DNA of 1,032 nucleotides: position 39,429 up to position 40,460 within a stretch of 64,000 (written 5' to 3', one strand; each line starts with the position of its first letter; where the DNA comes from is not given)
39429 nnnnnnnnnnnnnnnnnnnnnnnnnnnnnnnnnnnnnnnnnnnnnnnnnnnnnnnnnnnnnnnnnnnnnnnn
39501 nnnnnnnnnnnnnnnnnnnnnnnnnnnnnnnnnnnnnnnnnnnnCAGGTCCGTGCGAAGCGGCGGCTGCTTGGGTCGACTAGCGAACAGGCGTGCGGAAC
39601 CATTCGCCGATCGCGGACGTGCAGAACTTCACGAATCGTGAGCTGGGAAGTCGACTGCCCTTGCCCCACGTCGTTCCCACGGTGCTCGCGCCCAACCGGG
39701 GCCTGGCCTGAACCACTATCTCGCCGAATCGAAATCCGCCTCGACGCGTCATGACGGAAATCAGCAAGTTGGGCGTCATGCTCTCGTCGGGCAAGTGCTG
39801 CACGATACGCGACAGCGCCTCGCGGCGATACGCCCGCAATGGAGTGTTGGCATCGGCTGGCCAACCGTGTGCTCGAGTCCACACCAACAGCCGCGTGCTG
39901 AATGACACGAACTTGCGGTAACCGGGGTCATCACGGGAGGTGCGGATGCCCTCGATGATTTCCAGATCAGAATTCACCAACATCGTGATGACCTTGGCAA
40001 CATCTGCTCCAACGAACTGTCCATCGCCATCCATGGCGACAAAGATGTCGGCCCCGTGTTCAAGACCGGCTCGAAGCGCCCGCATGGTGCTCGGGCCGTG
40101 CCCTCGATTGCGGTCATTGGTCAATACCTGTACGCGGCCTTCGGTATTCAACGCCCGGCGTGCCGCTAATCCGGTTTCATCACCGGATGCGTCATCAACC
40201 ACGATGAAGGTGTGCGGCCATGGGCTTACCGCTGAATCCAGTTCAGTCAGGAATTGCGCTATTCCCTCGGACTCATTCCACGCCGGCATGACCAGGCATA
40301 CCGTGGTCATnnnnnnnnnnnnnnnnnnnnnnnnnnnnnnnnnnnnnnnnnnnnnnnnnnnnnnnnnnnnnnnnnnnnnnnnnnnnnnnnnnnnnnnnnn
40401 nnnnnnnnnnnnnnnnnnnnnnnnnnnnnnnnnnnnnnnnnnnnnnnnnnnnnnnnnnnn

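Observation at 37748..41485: Module C: glf translationally coupled (ATGA) to a DPM1/PpgS-type polyprenyl-P sugar synthase, next to a PMT/ArnT-like GT-C - a possible lipid-linked galactofuranose donor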

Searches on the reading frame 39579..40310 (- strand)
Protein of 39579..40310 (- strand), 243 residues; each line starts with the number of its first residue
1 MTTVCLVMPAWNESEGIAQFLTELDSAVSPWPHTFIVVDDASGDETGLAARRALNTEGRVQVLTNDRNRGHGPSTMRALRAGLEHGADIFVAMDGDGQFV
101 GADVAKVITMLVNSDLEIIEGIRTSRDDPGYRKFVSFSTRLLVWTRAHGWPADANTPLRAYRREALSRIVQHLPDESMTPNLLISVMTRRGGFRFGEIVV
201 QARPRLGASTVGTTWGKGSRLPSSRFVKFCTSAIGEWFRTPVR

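Call 5: search_protein_families(library=pfam, proteins=[window:39579-40310:-], max_evalue=0.01)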
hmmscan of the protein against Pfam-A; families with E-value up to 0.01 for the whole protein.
window:39579-40310:- (243 aa): 1 family
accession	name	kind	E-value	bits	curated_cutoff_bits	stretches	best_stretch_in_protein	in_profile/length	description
PF00535.33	Glycos_transf_2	-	4e-12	46.8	23.3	1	6-166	2-164/168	Glycosyl transferase family 2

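Call 6: search_protein_families(library=ncbifam, proteins=[window:39579-40310:-], max_evalue=0.01)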
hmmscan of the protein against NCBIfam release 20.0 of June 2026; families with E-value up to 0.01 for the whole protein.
window:39579-40310:- (243 aa): 13 families
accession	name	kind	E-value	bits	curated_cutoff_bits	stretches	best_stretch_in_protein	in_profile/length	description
NF058614.1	PPMAGASynPpgS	equivalog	1.9e-12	47.1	370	1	4-132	2-128/226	polyprenyl-phospho-N-acetylgalactosaminyl synthase PpgS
NF007986.1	PRK10714.1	equivalog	3.6e-11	42.7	529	1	3-189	7-191/316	undecaprenyl-phosphate 4-deoxy-4-formamido-L-arabinose transferase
TIGR03965.1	mycofact_glyco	equivalog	9.2e-08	31.4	280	1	3-92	75-159/467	mycofactocin biosynthesis glycosyltransferase MftF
NF041391.1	DPhHxTase_Halo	equivalog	5.6e-07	28.8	375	1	8-214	1-195/213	dolichyl-phosphate hexose transferase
TIGR03937.1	PgaC_IcaA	equivalog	8.4e-07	28.3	422.3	1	3-97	46-136/407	poly-beta-1,6-N-acetyl-D-glucosamine synthase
TIGR04182.1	glyco_TIGR04182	equivalog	1.4e-06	27.9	325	1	4-169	2-159/293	S-layer glycoprotein N-glycosyltransferase AglJ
TIGR03469.1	HpnB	hypoth_equivalog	1.6e-06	27.5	379.25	1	3-87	45-132/386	hopene-associated glycosyltransferase HpnB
NF047588.1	GlcsyltransPgfSStrep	equivalog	2.4e-06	27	500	1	4-136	3-134/308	glycosyltransferase PgfS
NF010496.0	PRK13915.1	equivalog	3e-06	26.5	262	1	2-108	31-139/307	glucosyl-3-phosphoglycerate synthase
NF041865.1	EpsU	equivalog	8.1e-05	21.8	700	1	5-98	42-134/394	exopolysaccharide biosynthesis GT2 family glycosyltransferase EpsU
NF047683.1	TeichurnBiosyTuaG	equivalog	0.00022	20.9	400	1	3-113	7-113/252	teichuronic acid biosynthesis protein TuaG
TIGR04283.1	glyco_like_mftF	equivalog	0.00047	19.8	182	1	6-70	3-61/221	TIGR04283 family arsenosugar biosynthesis glycosyltransferase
NF045692.1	OglycostaseCruG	equivalog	0.001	18.1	600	1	2-119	41-160/386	2'-O-glycosyltransferase CruG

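Call 7: find_homologous_proteins(query=window:39579-40310:-)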
Query window:39579-40310:- (243 aa): 332 proteins with E <= 0.001 among 1408 candidates; the best 120 are listed.
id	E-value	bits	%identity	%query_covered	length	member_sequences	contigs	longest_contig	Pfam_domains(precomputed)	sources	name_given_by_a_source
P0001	4.4e-158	542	99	100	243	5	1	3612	PF00535.33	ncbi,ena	-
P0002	3.6e-92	326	61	99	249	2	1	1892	PF00535.33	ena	-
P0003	1.2e-85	305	58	98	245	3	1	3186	PF00535.33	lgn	-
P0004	5.0e-79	283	55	98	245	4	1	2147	PF00535.33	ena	-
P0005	5.4e-79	283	57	97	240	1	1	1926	PF00535.33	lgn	-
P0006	1.1e-78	282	55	96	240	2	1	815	PF00535.33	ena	-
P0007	3.1e-78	281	57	97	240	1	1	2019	PF00535.33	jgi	-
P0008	3.4e-78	281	57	97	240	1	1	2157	PF00535.33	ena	-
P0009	4.0e-78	280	55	99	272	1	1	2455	PF00535.33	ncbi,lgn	-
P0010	9.5e-78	279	57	98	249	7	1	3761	PF00535.33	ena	-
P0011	3.0e-77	277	55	97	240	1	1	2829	PF00535.33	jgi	jgi:dolichol-phosphate mannosyltransferase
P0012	1.1e-76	276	54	97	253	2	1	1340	PF00535.33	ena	-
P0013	1.2e-76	276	51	100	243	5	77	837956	PF00535.33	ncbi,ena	-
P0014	1.7e-76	275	55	98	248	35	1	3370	PF00535.33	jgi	-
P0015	2.8e-76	274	55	98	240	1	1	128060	PF00535.33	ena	-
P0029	6.2e-74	267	56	97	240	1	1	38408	PF00535.33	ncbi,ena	-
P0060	2.8e-71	258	52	98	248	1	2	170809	PF00535.33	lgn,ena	-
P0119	2.0e-63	232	45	98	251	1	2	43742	PF00535.33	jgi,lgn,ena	-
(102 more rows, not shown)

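Call 10: search_solved_structures(query=window:39579-40310:-, max_evalue=0.01)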
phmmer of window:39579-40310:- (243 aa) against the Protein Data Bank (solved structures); distinct sequences matched with E-value up to 0.01: 4.
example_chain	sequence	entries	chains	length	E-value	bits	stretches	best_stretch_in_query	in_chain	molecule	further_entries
9bhc_C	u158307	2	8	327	2.3e-09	40.4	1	4-190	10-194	Undecaprenyl-phosphate 4-deoxy-4-formamido-L-arabinose transferase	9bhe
8vxh_A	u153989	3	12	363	3.1e-09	40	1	4-190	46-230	Undecaprenyl-phosphate 4-deoxy-4-formamido-L-arabinose transferase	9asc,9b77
9hwj_A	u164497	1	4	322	3.4e-09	39.9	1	4-190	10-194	Undecaprenyl-phosphate 4-deoxy-4-formamido-L-arabinose transferase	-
5mlz_A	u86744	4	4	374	6.8e-09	38.9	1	4-138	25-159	Dolichol monophosphate mannose synthase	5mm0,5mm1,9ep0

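Call 14: find_related_loci(query=A1, collection=genome_contigs, flank=8000)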
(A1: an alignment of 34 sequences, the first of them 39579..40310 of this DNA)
Query A1 (243 aa) in genome_contigs; peptide patterns used: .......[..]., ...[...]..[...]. (x = any residue, [..] = any of these).
600 stretches matched a pattern (row limit reached: there are more); 479 encode a relative of the query (tblastn E <= 1e-3); the best 80 are kept; 80 distinct loci.
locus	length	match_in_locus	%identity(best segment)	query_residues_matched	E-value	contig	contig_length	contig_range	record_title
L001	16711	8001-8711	56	4-239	3e-78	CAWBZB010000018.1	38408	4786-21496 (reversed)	MAG: uncultured bacterium isolate MFD09779.bin.1.334 genome assembly, contig: contig_98249, whole genome shotgun sequenc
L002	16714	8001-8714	55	3-239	1e-77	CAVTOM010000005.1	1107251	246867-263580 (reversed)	MAG: uncultured bacterium isolate MFD00905.bin.2.126 genome assembly, contig: contig_6234, whole genome shotgun sequence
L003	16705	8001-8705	49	4-238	3e-72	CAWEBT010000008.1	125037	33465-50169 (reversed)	MAG: uncultured Actinomycetota bacterium isolate MFD01275.bin.1.139 genome assembly, contig: contig_3017, whole genome s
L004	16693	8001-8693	48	9-238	2e-64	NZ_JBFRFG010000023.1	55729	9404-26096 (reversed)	Terrabacter sp. 2YAF2 SCAFFOLD_22, whole genome shotgun sequence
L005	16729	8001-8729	49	2-243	1e-64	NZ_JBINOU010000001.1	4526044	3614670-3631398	Georgenia sp. AZ-5 contig_1, whole genome shotgun sequence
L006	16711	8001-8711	44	1-237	6e-60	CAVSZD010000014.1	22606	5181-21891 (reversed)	MAG: uncultured Actinomycetota bacterium isolate MFD04716.bin.1.74 genome assembly, contig: contig_89909, whole genome s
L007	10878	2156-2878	42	4-240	3e-58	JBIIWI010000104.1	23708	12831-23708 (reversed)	MAG: Ilumatobacteraceae bacterium isolate ME2005-04-11_3300042883_group2_bin184 Rohwer_bin84_scaffold_1001_c1, whole gen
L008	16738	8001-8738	43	2-242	2e-50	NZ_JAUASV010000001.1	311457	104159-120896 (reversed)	Galbitalea sp. SE-J8 contig1, whole genome shotgun sequence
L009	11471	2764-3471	39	1-236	1e-49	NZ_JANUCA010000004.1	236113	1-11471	Microbacterium sp. AK031 Ga0401619_04, whole genome shotgun sequence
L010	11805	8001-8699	41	4-236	2e-49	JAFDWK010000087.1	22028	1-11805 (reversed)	MAG: Actinomycetota bacterium isolate SZAS-4 ACTI-TMP-1__87__length-22028, whole genome shotgun sequence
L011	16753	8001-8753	39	1-243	3e-49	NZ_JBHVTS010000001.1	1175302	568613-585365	Agromyces sp. NPDC058126 NPDC058126_T29_F10.ctg-0001, whole genome shotgun sequence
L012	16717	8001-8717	41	4-243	2e-49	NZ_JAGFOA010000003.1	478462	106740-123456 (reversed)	Microbacterium stercoris strain NEAU-LLB Scaffold3, whole genome shotgun sequence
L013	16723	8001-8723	40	1-239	6e-49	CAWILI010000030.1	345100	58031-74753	MAG: uncultured Actinomycetota bacterium isolate MFD05176.bin.2.161 genome assembly, contig: contig_4851, whole genome s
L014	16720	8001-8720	39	4-243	8e-49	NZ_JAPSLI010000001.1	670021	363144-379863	MAG: Microbacterium sp. isolate RH59_bin.022 NODE_5_length_670021_cov_26.714771, whole genome shotgun sequence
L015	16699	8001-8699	40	4-236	4e-48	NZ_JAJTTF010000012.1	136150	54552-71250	Microbacterium sp. Au-Mic1 contig_12_len_136150, whole genome shotgun sequence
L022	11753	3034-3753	39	4-243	8e-47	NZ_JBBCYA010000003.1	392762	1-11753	Microbacterium sp. USHLN186 contig00003, whole genome shotgun sequence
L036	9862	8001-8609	37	4-209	2e-32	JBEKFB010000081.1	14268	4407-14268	MAG: Bryobacteraceae bacterium isolate SPRUCE 21 SPRUCE_21_81, whole genome shotgun sequence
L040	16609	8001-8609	35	4-209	4e-28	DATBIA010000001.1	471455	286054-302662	MAG TPA_asm: Bryobacteraceae bacterium isolate SMAG_U3882 k141_2831538, whole genome shotgun sequence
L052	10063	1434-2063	30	4-215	1e-22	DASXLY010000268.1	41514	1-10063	MAG TPA_asm: Terracidiphilus sp. isolate SMAG_U5314 k141_572463, whole genome shotgun sequence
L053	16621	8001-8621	29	1-207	4e-22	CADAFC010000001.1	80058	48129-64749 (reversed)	MAG: uncultured Bacteroidia bacterium isolate RUG13238 genome assembly, contig: RUG13238_asm_1, whole genome shotgun seq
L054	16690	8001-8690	27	4-239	6e-22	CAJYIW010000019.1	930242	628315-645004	MAG: uncultured Siphonobacter sp. isolate S3C208_SP223 genome assembly, contig: S3Ck127_216926, whole genome shotgun seq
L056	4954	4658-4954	50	3-101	8e-22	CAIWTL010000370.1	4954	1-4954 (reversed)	MAG: uncultured Micrococcales bacterium isolate LaPlata-1m-b_bin-553 genome assembly, contig: bin-553:370/722, whole gen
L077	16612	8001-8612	29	4-205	5e-19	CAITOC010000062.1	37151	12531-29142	MAG: Candidatus Moranbacteria bacterium isolate MJ130702B_bin-413 genome assembly, contig: bin-413:62/88, whole genome s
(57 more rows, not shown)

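Call 16: find_encoding_contigs(protein=window:39579-40310:-, flank=10000, max_places=4)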
Protein window:39579-40310:- (243 aa): 5 contigs read that carry it; 4 places shown.
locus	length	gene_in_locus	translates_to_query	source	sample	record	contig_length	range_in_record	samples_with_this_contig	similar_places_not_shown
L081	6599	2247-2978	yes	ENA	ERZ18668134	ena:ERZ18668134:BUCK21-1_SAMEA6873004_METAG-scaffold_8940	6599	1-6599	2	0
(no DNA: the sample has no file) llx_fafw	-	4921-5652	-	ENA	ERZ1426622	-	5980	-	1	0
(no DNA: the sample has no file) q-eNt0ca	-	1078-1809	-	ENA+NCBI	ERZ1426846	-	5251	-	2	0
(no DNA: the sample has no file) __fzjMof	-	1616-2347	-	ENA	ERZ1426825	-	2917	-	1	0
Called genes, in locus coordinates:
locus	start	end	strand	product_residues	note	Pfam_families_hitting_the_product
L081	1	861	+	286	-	?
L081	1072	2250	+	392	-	PF01266:DAO (weak), PF01593:Amino_oxidase (weak), PF13450:NAD_binding_8, PF03275:GLF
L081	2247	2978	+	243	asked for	PF00535:Glycos_transf_2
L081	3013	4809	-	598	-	-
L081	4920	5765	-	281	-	PF00535:Glycos_transf_2, PF13632:Glyco_trans_2_3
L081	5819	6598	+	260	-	?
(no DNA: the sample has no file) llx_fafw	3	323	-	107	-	?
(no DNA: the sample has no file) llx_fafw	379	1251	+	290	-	-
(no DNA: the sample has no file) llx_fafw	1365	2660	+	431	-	PF16254:DUF4910, PF09940:DUF2172, PF16221:HTH_47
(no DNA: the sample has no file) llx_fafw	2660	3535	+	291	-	PF13489:Methyltransf_23 (weak), PF08241:Methyltransf_11, PF08242:Methyltransf_12, PF13649:Methyltransf_25, PF13847:Methyltransf_31 (weak)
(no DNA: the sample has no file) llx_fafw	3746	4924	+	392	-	PF01266:DAO (weak), PF01593:Amino_oxidase (weak), PF13450:NAD_binding_8, PF03275:GLF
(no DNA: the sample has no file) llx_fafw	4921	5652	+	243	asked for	PF00535:Glycos_transf_2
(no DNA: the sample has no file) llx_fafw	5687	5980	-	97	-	?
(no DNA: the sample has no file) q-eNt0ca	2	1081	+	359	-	?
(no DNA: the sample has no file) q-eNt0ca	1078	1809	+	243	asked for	PF00535:Glycos_transf_2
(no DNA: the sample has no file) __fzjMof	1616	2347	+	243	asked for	PF00535:Glycos_transf_2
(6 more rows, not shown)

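Call 17: find_encoding_contigs(protein=P0013, flank=10000, max_places=4)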
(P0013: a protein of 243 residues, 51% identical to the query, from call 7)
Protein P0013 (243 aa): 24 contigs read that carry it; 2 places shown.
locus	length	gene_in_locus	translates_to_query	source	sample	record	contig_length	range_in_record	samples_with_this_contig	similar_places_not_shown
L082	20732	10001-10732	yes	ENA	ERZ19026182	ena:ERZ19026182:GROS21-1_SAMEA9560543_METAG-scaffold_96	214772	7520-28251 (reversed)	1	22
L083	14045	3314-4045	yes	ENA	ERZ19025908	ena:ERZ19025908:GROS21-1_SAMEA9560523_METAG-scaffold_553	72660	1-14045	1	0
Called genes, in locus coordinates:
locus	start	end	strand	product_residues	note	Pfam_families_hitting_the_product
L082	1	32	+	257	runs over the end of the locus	PF00106:adh_short, PF01370:Epimerase (weak), PF13561:adh_short_C2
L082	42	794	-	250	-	PF05711:TylF, PF13578:Methyltransf_24 (faint)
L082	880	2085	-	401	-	PF01041:DegT_DnrJ_EryC1, PF00155:Aminotran_1_2 (weak)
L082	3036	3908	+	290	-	-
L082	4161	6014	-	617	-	PF00005:ABC_tran, PF02463:SMC_N (faint), PF13555:AAA_29 (weak)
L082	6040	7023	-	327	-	PF01073:3Beta_HSD, PF01370:Epimerase, PF02719:Polysacc_synt_2, PF04321:RmlD_sub_bind, PF05368:NmrA, PF07993:NAD_binding_4 (faint), PF16363:GDP_Man_Dehyd, PF13460:NAD_binding_10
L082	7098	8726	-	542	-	-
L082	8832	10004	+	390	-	PF01266:DAO (faint), PF13450:NAD_binding_8, PF03275:GLF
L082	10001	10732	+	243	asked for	PF00535:Glycos_transf_2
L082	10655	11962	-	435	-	PF04932:Wzy_C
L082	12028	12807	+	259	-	PF05711:TylF, PF13578:Methyltransf_24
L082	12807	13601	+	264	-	PF00535:Glycos_transf_2 (weak)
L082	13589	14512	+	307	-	-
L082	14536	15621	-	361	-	PF13579:Glyco_trans_4_4 (weak), PF13439:Glyco_transf_4, PF20706:GT4-conflict, PF00534:Glycos_transf_1, PF13692:Glyco_trans_1_4, PF13524:Glyco_trans_1_2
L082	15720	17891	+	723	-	-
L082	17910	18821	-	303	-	-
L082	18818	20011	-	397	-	PF13439:Glyco_transf_4 (faint), PF00534:Glycos_transf_1, PF13692:Glyco_trans_1_4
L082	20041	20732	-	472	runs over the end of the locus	PF13727:CoA_binding_3 (weak), PF02397:Bac_transf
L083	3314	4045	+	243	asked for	PF00535:Glycos_transf_2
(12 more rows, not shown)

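Call 27: search_protein_families(library=pfam, proteins=[L053:7603-8001:+, L053:8710-10350:+, L052:26-1414:+, L040:6341-8005:+, L054:8775-10166:+, L022:2500-2958:-, L022:3816-5285:+], max_evalue=0.01)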
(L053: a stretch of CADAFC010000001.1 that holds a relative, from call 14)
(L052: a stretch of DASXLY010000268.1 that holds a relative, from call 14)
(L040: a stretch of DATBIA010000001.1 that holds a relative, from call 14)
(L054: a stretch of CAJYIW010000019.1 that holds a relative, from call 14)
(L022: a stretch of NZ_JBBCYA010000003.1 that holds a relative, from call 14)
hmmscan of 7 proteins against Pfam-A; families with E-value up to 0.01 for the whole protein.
L053:7603-8001:+ (132 aa): 1 family
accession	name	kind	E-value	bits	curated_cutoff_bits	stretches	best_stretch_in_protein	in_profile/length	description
PF04138.20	GtrA_DPMS_TM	-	4.8e-23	82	26.1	1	17-128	2-117/117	GtrA/DPMS, transmembrane domain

L053:8710-10350:+ (546 aa): 1 family
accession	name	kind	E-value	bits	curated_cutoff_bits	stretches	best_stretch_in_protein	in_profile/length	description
PF08592.16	Anthrone_oxy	-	0.00045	20.8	27.3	1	350-409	4-66/106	Anthrone oxygenase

L052:26-1414:+ (462 aa): 4 families
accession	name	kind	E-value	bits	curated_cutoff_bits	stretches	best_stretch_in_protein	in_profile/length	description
PF01593.30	Amino_oxidase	-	6.2e-16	59.2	19.8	1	17-389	2-388/443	Flavin containing amine oxidoreductase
PF13450.12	NAD_binding_8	-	3.8e-10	40.3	21.9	1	11-78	1-68/68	NAD(P)-binding Rossmann-like domain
PF22982.3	WHD_HRQ1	-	0.0057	18.1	27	0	69-104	29-63/70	ATP-dependent helicase HRQ1, winged helix domain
PF13738.12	Pyr_redox_3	-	0.0095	15.6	30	0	10-40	1-31/305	Pyridine nucleotide-disulphide oxidoreductase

L040:6341-8005:+ (554 aa): 8 families
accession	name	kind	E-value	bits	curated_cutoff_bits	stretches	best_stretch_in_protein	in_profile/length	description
PF01593.30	Amino_oxidase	-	2.7e-12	47.2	19.8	1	95-347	2-260/443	Flavin containing amine oxidoreductase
PF13450.12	NAD_binding_8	-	5.9e-12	46.1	21.9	1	89-156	1-68/68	NAD(P)-binding Rossmann-like domain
PF13738.12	Pyr_redox_3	-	4.6e-06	26.5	30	1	88-119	1-32/305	Pyridine nucleotide-disulphide oxidoreductase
PF01266.30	DAO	-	3e-05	24.1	27.9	1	86-125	1-39/353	FAD dependent oxidoreductase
PF12831.13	FAD_oxidored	-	0.00026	20.9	27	1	87-171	2-82/416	FAD dependent oxidoreductase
PF01494.25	FAD_binding_3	-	0.00042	20.1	22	1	85-113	2-30/349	FAD binding domain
PF00890.30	FAD_binding_2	-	0.0036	17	20.4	1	87-126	2-39/414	FAD binding domain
PF07992.20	Pyr_redox_2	-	0.0053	16.6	26.1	1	86-121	2-38/291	Pyridine nucleotide-disulphide oxidoreductase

L054:8775-10166:+ (463 aa): 8 families
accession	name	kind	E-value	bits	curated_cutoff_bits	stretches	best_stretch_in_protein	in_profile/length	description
PF01593.30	Amino_oxidase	-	6e-13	49.3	19.8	1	13-330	2-328/443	Flavin containing amine oxidoreductase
PF13450.12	NAD_binding_8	-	3.2e-12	47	21.9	1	7-64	1-58/68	NAD(P)-binding Rossmann-like domain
PF13738.12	Pyr_redox_3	-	1.8e-07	31.1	30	1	6-37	1-32/305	Pyridine nucleotide-disulphide oxidoreductase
PF01266.30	DAO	-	9.4e-05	22.5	27.9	1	5-44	2-39/353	FAD dependent oxidoreductase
PF07992.20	Pyr_redox_2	-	0.00028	20.9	26.1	0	3-40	1-39/291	Pyridine nucleotide-disulphide oxidoreductase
PF12831.13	FAD_oxidored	-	0.00061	19.6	27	1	6-46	3-42/416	FAD dependent oxidoreductase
PF00890.30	FAD_binding_2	-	0.0019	17.9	20.4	1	6-45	3-40/414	FAD binding domain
PF01494.25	FAD_binding_3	-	0.008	15.9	22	0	6-35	5-33/349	FAD binding domain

L022:2500-2958:- (152 aa): 1 family
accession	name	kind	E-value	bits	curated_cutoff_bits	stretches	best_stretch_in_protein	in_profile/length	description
PF04138.20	GtrA_DPMS_TM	-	3e-24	85.9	26.1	1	16-141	1-117/117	GtrA/DPMS, transmembrane domain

L022:3816-5285:+ (489 aa): 1 family
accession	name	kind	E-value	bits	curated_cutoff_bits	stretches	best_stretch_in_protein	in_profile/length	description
PF09594.16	GT87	-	0.0027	17.9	25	1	153-318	80-230/237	Glycosyltransferase family 87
